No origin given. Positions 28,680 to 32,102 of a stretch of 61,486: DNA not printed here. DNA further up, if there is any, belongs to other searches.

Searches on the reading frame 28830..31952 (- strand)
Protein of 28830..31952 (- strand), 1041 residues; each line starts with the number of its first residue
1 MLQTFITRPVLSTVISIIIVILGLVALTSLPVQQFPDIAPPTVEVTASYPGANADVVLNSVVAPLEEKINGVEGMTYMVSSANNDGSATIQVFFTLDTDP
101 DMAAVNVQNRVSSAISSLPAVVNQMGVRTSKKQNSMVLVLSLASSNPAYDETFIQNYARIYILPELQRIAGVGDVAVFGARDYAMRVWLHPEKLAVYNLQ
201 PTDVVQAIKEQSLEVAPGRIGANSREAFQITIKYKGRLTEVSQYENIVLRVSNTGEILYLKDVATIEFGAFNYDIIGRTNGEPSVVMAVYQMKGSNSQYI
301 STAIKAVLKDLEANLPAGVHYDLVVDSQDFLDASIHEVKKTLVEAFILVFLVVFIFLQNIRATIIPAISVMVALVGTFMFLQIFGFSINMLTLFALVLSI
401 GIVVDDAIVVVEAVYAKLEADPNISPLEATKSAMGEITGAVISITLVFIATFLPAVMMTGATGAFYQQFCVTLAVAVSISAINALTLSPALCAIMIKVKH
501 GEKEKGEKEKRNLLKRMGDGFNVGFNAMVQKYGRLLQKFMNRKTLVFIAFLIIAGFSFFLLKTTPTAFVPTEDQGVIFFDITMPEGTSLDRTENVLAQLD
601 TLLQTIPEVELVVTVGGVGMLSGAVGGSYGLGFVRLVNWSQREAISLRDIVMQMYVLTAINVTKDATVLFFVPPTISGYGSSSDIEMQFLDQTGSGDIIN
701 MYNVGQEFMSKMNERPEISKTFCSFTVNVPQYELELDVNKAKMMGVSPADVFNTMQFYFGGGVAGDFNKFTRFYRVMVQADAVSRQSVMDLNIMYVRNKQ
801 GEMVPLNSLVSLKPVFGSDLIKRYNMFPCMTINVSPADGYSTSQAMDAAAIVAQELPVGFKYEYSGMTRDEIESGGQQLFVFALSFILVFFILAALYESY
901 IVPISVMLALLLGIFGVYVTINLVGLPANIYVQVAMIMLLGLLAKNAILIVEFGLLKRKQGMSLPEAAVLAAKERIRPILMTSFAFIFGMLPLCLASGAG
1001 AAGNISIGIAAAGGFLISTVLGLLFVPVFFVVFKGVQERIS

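Call 83: search_solved_structures(query=window:28830-31952:-, max_evalue=1e-100, show_alignments=1)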
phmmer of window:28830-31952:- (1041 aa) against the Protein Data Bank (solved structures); distinct sequences matched with E-value up to 1e-100: 70 (the best 60 are shown).
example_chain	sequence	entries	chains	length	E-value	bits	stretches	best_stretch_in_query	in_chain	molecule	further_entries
7wlv_A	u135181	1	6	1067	3.2e-248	829.7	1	4-1034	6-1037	Efflux pump membrane transporter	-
8yr0_A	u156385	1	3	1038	2.3e-236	790.4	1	4-1035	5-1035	Cation/multidrug efflux pump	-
8f3e_A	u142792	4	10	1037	9.4e-221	738.8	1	3-1033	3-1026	Efflux pump membrane transporter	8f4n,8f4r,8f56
7m4p_A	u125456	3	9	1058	5e-219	733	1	1-1035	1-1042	Efflux pump membrane transporter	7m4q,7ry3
7cz9_A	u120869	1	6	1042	6.5e-219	732.7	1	4-1035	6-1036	Efflux pump membrane transporter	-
8zxs_A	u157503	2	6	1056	6.6e-219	732.7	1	4-1035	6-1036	Efflux pump membrane transporter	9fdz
3w9i_A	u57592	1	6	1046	6.7e-218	729.3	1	3-1033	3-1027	Multidrug resistance protein MexB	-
2v50_A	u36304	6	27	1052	6.8e-218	729.3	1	3-1033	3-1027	MULTIDRUG RESISTANCE PROTEIN MEXB | Efflux pump membrane transporter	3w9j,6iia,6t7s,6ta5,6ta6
21fo_A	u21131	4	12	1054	6.9e-218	729.3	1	3-1033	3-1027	Multidrug resistance protein MexB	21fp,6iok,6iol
5lq3_A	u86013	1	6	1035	3.2e-216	723.8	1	4-1038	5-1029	CmeB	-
5t0o_A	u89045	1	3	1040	3.2e-216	723.8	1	4-1038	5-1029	CmeB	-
6z12_A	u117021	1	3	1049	5e-216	723.1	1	4-1034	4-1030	Efflux pump membrane transporter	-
6vkt_A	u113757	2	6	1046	1.2e-214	718.6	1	2-1034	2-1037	Efflux pump membrane transporter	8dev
6vks_A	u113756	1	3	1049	1.2e-214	718.6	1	2-1034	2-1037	Efflux pump membrane transporter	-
8deu_A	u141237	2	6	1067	1.2e-214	718.5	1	2-1034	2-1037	Efflux pump membrane transporter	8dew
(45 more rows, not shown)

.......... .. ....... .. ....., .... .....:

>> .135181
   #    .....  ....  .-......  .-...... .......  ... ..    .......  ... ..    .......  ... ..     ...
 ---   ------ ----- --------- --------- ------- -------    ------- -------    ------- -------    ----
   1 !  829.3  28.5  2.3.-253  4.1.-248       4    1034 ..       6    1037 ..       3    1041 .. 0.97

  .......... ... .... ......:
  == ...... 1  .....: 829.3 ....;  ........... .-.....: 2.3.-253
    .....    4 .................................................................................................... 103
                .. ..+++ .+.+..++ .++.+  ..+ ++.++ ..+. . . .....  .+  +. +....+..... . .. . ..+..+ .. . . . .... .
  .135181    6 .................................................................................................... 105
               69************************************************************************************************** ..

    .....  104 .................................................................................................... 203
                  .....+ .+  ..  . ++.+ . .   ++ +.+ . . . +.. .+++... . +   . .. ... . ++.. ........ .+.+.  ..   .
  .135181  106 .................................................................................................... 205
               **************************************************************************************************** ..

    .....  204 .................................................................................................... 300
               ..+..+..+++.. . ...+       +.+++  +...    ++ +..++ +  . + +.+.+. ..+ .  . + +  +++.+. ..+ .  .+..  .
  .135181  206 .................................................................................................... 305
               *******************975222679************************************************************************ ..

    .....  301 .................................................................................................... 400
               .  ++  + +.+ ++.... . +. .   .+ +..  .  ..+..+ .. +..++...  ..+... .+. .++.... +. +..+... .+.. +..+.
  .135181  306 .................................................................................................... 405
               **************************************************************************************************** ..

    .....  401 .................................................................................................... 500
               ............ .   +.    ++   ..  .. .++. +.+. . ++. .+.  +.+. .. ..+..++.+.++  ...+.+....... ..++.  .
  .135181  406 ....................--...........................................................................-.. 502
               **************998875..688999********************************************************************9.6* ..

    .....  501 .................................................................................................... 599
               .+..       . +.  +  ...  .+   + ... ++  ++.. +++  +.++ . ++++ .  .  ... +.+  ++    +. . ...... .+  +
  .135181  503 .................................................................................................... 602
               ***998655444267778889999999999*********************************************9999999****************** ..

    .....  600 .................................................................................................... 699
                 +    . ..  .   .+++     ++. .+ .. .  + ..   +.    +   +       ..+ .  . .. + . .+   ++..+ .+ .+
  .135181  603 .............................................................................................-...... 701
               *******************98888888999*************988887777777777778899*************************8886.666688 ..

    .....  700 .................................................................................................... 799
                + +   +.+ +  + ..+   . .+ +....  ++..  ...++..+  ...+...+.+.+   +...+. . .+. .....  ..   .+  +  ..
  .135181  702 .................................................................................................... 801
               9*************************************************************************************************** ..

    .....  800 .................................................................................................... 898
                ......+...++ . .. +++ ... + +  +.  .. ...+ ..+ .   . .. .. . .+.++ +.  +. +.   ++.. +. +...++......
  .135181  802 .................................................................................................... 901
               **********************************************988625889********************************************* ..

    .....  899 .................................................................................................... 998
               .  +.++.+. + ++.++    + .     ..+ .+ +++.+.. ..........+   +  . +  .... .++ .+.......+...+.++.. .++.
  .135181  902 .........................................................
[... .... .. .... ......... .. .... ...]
